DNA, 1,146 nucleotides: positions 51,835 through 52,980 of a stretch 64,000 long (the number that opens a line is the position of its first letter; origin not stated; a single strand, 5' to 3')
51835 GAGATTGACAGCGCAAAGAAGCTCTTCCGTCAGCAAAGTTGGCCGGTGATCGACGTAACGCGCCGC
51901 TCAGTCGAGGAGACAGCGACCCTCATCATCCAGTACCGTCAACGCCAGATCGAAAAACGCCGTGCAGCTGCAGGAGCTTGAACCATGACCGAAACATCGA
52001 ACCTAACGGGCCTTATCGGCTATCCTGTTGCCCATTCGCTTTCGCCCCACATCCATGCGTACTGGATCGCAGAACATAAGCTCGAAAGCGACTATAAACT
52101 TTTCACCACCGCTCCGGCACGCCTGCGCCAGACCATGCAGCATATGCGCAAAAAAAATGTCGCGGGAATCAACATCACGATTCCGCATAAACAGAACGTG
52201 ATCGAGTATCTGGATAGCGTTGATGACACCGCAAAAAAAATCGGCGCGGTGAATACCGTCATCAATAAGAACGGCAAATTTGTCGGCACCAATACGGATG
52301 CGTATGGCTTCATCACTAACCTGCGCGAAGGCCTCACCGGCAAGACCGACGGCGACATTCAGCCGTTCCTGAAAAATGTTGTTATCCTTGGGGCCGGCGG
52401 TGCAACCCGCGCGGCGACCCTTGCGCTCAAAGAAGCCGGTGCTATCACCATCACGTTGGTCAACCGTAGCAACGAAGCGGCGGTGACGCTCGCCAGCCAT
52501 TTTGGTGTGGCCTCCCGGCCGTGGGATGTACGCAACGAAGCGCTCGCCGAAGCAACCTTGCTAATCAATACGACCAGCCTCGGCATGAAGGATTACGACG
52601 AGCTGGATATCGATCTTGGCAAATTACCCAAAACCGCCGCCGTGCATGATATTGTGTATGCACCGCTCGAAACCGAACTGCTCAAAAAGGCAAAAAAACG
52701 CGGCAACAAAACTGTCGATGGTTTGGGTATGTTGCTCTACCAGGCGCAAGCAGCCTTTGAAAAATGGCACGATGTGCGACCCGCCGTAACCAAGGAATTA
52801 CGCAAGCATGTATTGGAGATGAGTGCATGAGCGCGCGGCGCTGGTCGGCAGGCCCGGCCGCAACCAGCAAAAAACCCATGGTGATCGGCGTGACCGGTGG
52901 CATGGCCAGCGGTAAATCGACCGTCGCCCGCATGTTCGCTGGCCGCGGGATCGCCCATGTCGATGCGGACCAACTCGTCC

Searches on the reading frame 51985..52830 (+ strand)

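Call 66: search_protein_families(library=pfam, proteins=[window:51985-52830:+], max_evalue=0.00001)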
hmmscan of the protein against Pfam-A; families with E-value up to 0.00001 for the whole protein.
window:51985-52830:+ (281 aa): 3 families
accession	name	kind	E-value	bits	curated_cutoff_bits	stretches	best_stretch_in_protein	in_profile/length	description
PF08501.16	Shikimate_dh_N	-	4.3e-29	101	27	1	10-92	1-83/83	Shikimate dehydrogenase substrate binding domain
PF18317.6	SDH_C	-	6e-07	29.5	25.8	1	246-267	1-22/31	Shikimate 5'-dehydrogenase C-terminal domain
PF01488.26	Shikimate_DH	-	1e-06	29.3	24.3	1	130-198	13-84/138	Shikimate / quinate 5-dehydrogenase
